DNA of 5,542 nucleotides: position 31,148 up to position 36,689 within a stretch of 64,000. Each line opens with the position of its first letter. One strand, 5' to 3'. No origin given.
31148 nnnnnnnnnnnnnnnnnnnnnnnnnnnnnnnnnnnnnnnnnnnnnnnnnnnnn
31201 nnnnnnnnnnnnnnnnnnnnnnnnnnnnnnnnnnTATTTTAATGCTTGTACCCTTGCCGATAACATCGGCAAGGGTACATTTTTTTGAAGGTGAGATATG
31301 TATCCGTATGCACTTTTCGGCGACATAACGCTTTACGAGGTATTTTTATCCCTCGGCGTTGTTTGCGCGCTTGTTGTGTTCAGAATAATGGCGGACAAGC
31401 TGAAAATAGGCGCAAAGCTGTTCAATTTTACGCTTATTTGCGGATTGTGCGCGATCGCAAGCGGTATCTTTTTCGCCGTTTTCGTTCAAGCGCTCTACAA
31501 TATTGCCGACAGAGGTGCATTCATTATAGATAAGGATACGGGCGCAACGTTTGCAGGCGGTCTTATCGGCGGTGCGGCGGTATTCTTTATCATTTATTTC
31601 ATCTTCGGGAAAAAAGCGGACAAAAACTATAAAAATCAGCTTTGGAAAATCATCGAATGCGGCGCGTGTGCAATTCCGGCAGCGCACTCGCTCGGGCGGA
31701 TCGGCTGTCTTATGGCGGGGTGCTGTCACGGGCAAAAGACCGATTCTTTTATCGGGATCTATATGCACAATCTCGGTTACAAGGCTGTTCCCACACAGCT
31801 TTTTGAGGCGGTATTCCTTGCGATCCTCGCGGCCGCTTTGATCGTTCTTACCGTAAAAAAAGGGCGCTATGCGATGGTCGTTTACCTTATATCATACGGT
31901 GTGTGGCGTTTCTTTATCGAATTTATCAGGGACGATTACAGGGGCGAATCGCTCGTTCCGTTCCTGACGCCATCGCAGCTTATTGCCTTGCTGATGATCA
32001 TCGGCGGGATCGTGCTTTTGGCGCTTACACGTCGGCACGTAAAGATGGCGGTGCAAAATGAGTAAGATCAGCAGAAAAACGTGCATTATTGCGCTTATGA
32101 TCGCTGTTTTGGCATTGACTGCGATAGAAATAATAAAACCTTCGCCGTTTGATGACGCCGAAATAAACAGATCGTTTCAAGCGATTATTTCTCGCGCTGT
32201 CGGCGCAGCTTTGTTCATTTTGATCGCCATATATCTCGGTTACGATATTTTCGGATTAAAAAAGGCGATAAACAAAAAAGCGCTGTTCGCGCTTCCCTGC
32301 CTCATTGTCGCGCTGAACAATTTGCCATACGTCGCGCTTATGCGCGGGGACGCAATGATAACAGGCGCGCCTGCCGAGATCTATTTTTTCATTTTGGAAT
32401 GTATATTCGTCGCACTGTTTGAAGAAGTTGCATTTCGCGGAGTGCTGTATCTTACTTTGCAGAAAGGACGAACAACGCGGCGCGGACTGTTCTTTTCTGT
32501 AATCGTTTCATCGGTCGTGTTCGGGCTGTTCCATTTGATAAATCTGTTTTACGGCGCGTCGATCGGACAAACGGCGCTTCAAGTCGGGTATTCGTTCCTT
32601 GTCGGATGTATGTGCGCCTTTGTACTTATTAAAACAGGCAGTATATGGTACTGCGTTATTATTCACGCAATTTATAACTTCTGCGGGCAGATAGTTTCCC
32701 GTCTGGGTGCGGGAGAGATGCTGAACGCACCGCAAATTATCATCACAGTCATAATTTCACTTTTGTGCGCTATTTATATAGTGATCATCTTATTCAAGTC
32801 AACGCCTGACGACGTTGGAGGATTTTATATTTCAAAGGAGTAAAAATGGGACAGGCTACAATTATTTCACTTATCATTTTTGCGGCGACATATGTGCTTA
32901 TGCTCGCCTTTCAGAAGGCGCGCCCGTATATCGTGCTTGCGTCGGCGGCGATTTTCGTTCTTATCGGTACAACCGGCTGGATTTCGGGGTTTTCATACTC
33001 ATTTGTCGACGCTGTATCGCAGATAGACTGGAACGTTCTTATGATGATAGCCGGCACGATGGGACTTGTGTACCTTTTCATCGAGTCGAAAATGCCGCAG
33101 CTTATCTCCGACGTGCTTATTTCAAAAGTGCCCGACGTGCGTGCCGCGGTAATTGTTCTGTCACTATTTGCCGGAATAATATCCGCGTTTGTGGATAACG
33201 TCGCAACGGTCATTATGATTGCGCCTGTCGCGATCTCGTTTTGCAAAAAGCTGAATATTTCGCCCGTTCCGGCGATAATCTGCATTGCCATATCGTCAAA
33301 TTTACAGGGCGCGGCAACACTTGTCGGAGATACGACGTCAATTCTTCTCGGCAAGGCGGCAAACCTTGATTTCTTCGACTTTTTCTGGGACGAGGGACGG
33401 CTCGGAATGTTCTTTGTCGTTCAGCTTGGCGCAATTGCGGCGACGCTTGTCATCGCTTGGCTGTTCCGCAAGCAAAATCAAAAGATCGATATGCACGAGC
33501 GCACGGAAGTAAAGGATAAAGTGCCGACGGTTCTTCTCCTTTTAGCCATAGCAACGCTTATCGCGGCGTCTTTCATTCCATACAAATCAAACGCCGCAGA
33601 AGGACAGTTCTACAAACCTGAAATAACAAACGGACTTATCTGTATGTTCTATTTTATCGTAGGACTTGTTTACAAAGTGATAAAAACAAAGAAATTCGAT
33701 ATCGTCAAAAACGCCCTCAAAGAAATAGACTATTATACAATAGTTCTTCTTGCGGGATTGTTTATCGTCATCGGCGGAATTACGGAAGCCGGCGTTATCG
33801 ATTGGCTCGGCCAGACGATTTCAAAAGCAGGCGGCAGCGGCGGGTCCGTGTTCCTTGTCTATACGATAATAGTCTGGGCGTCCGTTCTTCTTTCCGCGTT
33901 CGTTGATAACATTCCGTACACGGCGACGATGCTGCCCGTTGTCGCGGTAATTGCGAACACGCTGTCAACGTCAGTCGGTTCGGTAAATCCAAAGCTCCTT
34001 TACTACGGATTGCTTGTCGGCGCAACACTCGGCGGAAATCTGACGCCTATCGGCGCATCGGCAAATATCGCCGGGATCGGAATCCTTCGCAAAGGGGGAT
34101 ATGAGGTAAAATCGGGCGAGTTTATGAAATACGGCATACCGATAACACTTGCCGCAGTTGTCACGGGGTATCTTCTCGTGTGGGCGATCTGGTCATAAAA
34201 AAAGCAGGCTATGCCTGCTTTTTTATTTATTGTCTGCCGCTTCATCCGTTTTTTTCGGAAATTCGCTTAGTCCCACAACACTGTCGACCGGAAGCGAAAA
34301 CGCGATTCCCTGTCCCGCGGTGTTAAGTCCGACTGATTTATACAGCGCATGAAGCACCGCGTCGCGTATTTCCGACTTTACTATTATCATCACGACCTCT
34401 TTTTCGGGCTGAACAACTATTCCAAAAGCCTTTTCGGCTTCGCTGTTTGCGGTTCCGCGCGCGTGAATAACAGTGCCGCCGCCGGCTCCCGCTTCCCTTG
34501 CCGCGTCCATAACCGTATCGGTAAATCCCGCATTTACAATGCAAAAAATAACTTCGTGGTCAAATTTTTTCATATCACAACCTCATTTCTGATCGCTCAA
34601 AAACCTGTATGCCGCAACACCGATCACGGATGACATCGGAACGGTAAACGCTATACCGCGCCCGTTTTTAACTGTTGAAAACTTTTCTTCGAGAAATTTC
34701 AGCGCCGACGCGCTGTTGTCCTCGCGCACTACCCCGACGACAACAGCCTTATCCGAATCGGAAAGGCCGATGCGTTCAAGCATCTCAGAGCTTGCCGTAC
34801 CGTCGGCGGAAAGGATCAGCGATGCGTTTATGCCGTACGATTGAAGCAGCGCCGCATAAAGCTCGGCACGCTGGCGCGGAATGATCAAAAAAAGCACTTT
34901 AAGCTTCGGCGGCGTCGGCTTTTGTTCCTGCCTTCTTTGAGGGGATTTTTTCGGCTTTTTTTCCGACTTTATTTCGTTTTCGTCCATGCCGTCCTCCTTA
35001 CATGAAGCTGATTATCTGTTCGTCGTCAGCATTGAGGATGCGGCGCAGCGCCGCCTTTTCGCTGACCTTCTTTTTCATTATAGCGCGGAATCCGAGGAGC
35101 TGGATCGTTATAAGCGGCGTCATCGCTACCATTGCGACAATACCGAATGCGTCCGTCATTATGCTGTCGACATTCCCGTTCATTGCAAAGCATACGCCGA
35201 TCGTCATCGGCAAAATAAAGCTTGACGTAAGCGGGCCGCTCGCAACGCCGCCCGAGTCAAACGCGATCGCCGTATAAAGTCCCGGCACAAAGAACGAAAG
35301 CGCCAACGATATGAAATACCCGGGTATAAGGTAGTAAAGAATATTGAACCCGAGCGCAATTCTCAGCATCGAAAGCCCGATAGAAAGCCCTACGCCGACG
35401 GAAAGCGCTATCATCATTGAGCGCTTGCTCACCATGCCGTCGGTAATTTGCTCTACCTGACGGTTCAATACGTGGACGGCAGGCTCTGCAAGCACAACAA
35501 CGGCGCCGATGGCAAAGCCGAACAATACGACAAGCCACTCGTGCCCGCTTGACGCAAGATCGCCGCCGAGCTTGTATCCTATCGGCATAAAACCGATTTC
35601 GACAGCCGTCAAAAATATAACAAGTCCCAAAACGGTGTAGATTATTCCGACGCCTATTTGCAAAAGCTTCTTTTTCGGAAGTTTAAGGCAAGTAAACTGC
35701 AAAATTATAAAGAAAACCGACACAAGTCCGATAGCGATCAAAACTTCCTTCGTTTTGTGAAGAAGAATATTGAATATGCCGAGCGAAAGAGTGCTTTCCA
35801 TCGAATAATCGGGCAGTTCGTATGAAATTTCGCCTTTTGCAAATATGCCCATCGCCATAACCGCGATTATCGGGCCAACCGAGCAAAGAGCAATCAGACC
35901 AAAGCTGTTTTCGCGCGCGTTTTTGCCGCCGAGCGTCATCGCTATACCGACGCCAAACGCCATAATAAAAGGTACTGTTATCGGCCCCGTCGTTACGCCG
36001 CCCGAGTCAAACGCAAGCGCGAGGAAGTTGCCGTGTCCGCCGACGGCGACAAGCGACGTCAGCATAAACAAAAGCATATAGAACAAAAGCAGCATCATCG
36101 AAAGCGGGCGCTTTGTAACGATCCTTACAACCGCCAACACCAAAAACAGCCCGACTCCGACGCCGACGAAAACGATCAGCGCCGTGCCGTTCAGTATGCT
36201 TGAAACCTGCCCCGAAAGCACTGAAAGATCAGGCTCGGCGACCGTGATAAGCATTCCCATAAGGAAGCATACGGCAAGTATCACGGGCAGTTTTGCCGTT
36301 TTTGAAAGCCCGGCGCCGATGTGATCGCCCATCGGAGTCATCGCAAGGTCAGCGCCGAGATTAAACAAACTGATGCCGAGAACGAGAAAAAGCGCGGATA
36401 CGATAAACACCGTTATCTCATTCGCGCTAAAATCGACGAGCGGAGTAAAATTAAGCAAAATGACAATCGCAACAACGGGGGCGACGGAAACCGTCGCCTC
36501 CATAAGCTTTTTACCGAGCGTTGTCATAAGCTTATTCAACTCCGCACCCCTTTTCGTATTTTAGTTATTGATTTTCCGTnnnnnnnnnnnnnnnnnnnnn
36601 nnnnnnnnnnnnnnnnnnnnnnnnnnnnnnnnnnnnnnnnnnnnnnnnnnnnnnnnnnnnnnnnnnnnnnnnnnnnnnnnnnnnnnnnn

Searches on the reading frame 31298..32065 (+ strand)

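Call 64: search_protein_families(library=pfam, proteins=[window:31298-32065:+], max_evalue=0.0001)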
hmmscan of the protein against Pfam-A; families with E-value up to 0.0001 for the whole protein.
window:31298-32065:+ (255 aa): 1 family
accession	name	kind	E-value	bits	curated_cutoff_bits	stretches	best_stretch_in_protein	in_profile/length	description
PF01790.23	LGT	-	1.9e-30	106.4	24.9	1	9-242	10-239/240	Prolipoprotein diacylglyceryl transferase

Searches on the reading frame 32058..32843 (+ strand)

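Call 64: search_protein_families(library=pfam, proteins=[window:32058-32843:+], max_evalue=0.0001)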
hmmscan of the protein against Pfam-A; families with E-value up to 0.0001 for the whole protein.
window:32058-32843:+ (261 aa): 1 family
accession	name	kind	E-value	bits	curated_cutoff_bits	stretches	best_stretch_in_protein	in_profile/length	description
PF02517.21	Rce1-like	-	9.2e-20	71.2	22.4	1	107-208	4-92/93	Type II CAAX prenyl endopeptidase Rce1-like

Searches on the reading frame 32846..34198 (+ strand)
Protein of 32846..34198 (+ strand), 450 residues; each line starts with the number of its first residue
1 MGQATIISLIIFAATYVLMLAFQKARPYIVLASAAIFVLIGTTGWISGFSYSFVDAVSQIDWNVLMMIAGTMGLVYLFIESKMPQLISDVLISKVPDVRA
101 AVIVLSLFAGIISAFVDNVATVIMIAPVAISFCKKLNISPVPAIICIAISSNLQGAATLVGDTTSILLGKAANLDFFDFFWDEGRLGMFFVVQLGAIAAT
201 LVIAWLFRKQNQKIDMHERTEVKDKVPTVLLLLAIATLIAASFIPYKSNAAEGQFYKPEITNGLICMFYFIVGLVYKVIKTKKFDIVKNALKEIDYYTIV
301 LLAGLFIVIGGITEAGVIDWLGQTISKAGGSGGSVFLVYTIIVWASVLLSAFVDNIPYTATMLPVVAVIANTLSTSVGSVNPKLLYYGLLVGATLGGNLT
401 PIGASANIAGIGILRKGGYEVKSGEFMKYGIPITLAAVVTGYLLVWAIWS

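Call 64: search_protein_families(library=pfam, proteins=[window:32846-34198:+], max_evalue=0.0001)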
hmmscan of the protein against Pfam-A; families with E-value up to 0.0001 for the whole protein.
window:32846-34198:+ (450 aa): 3 families
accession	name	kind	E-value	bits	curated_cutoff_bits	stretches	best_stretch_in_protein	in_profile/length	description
PF03600.22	CitMHS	-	1.4e-56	192.4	31.9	1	17-392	2-336/336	Citrate transporter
PF00939.25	Na_sulph_symp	-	1.8e-14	54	27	2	257-446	288-463/472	Sodium:sulfate symporter transmembrane region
PF02040.21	ArsB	-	6.5e-09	36.1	22.2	1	51-440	41-414/423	Arsenical pump membrane protein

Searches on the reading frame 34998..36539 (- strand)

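Call 64: search_protein_families(library=pfam, proteins=[window:34998-36539:-], max_evalue=0.0001)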
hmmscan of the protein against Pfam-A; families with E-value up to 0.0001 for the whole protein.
window:34998-36539:- (513 aa): 1 family
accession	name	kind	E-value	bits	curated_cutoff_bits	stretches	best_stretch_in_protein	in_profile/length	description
PF07556.16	DUF1538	-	7.8e-129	427.7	22.6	2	274-484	2-210/211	Protein of unknown function (DUF1538)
